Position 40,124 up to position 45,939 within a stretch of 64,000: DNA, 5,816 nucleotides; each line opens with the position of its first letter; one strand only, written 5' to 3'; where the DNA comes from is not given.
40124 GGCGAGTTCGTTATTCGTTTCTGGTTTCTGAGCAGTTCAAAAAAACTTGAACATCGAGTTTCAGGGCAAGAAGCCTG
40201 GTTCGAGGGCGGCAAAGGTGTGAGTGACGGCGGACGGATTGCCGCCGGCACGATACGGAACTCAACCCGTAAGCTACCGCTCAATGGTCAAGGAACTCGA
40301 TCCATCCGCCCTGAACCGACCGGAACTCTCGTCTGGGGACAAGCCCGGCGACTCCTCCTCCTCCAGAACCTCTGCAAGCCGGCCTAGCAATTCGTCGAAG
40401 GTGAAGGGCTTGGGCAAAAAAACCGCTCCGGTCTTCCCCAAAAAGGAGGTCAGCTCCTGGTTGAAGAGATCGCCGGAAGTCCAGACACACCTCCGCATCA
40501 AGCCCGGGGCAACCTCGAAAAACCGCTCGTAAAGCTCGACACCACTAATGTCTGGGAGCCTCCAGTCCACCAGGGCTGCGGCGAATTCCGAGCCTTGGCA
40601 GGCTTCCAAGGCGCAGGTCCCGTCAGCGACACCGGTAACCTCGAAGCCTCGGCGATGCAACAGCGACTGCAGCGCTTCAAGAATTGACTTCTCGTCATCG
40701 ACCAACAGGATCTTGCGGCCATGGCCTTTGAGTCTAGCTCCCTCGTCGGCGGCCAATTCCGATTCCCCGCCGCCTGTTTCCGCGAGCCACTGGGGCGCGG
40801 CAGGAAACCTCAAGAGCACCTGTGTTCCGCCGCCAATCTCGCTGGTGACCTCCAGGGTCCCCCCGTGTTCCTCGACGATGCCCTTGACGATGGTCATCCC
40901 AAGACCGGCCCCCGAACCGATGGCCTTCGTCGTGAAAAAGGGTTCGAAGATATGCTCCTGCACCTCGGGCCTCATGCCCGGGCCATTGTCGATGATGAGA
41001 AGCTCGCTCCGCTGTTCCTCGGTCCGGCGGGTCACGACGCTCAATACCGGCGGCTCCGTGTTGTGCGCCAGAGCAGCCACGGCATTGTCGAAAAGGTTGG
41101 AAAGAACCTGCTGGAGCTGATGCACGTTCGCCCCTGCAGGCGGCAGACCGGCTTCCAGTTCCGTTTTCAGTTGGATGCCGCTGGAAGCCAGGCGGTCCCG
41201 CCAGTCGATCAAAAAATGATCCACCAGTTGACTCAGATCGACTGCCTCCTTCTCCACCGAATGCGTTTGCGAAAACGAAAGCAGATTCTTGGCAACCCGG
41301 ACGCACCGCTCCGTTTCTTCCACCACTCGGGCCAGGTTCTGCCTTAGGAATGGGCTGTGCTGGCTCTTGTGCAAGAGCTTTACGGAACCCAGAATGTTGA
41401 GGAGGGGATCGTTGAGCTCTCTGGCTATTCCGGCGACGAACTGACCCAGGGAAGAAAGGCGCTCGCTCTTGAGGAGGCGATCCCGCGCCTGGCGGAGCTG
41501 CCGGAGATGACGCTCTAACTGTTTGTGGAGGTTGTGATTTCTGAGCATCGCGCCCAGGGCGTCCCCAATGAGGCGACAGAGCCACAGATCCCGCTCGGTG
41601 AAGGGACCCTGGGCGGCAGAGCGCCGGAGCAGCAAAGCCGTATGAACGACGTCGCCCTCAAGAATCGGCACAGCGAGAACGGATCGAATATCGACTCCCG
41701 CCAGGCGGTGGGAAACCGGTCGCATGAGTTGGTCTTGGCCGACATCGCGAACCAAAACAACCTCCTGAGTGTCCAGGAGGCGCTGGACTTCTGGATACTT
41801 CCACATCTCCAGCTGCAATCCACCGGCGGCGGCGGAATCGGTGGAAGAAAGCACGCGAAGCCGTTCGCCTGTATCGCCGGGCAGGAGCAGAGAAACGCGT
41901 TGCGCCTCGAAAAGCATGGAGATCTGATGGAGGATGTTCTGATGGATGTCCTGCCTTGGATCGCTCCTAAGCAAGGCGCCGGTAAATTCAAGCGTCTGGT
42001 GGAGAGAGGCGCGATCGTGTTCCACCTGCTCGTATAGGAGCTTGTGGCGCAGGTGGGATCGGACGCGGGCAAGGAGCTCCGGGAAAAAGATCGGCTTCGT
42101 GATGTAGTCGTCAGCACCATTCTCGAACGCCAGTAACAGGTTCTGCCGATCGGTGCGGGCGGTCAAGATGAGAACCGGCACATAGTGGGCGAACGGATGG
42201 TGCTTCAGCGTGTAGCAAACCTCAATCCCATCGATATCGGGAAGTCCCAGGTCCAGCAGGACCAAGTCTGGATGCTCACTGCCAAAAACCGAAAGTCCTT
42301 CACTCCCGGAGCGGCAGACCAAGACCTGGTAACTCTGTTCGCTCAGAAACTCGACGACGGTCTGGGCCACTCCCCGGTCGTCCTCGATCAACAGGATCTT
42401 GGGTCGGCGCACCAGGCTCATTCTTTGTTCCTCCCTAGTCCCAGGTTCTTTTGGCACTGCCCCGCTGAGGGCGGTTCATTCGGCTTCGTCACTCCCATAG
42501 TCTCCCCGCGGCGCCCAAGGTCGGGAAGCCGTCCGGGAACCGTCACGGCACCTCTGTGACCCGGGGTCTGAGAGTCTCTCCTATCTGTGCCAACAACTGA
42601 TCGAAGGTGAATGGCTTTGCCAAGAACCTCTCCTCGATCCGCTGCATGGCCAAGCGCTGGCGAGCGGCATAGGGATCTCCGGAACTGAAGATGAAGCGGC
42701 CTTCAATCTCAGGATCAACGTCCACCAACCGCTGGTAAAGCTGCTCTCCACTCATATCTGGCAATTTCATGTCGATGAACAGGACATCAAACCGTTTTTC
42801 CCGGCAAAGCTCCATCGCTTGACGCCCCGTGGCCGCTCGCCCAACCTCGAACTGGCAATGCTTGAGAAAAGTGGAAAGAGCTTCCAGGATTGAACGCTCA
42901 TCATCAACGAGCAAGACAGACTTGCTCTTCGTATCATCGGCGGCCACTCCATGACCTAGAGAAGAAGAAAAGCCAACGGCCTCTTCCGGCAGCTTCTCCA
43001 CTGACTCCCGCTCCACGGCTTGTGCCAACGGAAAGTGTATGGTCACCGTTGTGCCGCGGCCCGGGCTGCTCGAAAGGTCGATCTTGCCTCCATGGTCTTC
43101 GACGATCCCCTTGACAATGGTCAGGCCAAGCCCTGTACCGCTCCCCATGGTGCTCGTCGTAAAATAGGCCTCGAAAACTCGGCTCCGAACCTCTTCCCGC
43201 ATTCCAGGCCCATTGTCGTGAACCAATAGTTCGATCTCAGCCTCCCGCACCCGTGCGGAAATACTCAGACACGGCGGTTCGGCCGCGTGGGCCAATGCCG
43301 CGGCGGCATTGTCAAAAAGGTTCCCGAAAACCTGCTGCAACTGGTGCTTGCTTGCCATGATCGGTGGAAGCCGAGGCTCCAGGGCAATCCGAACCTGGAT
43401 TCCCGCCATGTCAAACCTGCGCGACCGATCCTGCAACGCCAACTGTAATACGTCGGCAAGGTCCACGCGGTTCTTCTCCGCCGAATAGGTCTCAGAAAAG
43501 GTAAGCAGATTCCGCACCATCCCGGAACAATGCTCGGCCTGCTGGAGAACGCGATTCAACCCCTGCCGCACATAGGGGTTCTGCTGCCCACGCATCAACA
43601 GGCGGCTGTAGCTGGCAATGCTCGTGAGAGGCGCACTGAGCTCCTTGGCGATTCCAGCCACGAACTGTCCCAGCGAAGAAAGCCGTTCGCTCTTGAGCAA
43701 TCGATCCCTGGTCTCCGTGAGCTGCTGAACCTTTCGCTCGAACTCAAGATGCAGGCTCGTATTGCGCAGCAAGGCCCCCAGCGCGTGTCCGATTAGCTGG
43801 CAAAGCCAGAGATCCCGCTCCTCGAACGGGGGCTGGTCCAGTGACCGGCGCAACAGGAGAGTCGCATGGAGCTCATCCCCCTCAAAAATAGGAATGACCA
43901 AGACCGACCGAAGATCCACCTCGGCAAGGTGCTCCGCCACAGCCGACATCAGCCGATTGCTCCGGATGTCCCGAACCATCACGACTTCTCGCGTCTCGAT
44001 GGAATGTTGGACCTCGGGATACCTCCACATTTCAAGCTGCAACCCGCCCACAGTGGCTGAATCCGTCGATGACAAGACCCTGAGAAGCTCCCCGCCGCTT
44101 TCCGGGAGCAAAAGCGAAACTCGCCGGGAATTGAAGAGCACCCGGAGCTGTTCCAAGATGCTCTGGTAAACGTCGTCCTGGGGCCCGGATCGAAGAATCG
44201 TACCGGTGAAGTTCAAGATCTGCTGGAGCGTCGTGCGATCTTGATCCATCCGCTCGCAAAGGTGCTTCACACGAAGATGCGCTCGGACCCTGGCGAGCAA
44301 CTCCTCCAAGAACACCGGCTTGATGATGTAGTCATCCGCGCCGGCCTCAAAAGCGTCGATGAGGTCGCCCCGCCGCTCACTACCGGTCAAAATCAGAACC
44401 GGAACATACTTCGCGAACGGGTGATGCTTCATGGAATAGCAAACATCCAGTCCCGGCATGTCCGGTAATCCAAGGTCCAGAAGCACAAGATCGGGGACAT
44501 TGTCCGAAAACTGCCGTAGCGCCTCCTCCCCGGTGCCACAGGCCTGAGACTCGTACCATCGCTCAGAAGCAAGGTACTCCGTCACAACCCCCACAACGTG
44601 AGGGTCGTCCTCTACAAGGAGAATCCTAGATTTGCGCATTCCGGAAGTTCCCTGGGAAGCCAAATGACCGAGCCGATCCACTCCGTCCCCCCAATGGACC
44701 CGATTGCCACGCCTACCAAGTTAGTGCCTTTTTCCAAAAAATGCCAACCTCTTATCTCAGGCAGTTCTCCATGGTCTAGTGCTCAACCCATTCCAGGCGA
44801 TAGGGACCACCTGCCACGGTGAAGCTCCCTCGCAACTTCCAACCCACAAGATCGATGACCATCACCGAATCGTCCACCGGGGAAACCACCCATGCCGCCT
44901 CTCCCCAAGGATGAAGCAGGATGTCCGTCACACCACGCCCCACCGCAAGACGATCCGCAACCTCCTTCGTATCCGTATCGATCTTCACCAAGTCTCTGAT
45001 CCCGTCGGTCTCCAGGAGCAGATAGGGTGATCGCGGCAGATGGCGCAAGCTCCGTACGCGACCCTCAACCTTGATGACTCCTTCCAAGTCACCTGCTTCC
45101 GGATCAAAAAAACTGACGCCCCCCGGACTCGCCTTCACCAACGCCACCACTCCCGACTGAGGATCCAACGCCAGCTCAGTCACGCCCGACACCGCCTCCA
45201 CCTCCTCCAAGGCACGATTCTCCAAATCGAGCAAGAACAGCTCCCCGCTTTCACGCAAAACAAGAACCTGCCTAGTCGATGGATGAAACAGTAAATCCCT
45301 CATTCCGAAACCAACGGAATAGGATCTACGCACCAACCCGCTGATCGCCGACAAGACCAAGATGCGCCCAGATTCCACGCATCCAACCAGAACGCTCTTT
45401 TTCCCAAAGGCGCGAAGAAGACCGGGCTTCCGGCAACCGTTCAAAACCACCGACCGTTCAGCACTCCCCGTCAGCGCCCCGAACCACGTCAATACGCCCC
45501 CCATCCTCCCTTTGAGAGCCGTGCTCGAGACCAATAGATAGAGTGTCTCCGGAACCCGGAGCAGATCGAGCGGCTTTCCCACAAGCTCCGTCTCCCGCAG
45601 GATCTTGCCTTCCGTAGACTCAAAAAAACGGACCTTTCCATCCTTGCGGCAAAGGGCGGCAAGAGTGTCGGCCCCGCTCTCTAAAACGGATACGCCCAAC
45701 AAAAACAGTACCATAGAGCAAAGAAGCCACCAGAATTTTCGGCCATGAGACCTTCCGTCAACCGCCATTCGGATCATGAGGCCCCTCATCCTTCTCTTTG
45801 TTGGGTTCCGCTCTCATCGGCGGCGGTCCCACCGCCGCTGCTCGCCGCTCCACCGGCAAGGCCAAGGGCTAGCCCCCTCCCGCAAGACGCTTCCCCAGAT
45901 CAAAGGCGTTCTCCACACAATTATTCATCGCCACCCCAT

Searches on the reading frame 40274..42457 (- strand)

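Call 11: search_protein_families(library=pfam, proteins=[window:40274-42457:-], max_evalue=0.001)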
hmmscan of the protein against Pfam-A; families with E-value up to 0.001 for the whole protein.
window:40274-42457:- (727 aa): 7 families
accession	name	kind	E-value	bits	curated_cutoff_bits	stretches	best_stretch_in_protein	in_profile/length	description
PF00072.30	Response_reg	-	2.2e-40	137.7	30.2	2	21-133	1-111/111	Response regulator receiver domain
PF02518.31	HATPase_c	-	2e-24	86.6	26.4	1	446-554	4-110/111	Histidine kinase-, DNA gyrase B-, and HSP90-like ATPase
PF00512.31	HisKA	-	3.7e-09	36.9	26.9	1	337-397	2-62/66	His Kinase A (phospho-acceptor) domain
PF01590.32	GAF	-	1.5e-07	32.4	22.4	1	168-302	2-130/133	GAF domain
PF13185.12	GAF_2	-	2.1e-07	31.7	28.6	1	169-305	5-135/136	GAF domain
PF13492.12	GAF_3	-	4.7e-07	30.7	27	1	169-305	3-127/129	GAF domain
PF14501.12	HATPase_c_5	-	2.1e-06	28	22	1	445-539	3-90/102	GHKL domain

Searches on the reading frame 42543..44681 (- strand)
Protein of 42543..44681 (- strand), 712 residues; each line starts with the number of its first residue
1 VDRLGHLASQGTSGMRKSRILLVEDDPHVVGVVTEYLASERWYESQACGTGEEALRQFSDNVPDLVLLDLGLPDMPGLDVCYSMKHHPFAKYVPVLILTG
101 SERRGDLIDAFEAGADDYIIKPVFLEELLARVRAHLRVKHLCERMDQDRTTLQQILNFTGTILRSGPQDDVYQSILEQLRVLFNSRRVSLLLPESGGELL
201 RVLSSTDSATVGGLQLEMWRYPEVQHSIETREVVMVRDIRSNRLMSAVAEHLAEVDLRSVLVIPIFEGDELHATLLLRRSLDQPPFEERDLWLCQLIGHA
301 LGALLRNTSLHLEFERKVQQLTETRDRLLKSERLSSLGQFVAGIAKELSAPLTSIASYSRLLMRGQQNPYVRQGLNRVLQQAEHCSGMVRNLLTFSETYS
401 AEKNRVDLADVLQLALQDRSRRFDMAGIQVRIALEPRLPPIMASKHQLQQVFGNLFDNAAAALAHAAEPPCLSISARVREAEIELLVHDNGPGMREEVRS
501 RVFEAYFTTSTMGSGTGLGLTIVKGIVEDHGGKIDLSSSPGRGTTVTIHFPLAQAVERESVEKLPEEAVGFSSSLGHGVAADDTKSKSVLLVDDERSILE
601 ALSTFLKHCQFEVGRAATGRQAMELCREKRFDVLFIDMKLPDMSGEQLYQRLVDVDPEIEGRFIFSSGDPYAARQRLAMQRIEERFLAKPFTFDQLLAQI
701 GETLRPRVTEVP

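Call 11: search_protein_families(library=pfam, proteins=[window:42543-44681:-], max_evalue=0.001)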
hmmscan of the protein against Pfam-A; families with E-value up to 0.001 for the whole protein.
window:42543-44681:- (712 aa): 8 families
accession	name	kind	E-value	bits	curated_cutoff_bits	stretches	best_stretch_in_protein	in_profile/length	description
PF00072.30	Response_reg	-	3.6e-45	153.1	30.2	2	20-133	1-111/111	Response regulator receiver domain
PF02518.31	HATPase_c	-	8.9e-27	94.2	26.4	1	446-553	4-110/111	Histidine kinase-, DNA gyrase B-, and HSP90-like ATPase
PF00512.31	HisKA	-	1.1e-09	38.6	26.9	1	337-396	2-61/66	His Kinase A (phospho-acceptor) domain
PF13185.12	GAF_2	-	1.2e-09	38.9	28.6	1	169-305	5-135/136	GAF domain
PF01590.32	GAF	-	2.4e-09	38.2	22.4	1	169-302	3-130/133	GAF domain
PF14501.12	HATPase_c_5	-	2.7e-05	24.5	22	1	446-537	4-89/102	GHKL domain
PF13492.12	GAF_3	-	5e-05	24.1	27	1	168-301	2-123/129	GAF domain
PF23198.2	PDE8A_N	-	0.00046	20.5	29.6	0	587-639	11-63/147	PDE8A-like, N-terminal domain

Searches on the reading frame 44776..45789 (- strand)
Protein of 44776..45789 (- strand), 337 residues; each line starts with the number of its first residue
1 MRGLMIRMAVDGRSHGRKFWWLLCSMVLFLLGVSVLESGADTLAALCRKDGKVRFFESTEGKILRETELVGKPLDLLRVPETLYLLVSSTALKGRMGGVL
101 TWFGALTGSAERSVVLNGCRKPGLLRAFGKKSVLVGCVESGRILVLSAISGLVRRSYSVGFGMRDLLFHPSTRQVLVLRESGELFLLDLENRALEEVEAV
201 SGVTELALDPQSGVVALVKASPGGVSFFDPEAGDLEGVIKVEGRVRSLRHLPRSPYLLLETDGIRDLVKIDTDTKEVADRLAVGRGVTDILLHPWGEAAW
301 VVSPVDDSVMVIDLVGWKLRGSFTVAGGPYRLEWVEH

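Call 11: search_protein_families(library=pfam, proteins=[window:44776-45789:-], max_evalue=0.001)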
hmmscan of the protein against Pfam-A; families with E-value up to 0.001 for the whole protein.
window:44776-45789:- (337 aa): 0 families

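Call 22: search_protein_families(library=ncbifam, proteins=[window:44776-45789:-], max_evalue=1)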
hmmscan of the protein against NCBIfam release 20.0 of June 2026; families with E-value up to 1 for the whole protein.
window:44776-45789:- (337 aa): 2 families
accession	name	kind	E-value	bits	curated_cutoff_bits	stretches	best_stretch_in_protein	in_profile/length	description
TIGR03866.1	PQQ_ABC_repeats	subfamily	0.0021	17.2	287.3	1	270-322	244-296/310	PQQ-dependent catabolism-associated beta-propeller protein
NF038015.2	AztD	exception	0.065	12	400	0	182-241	235-294/356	zinc metallochaperone AztD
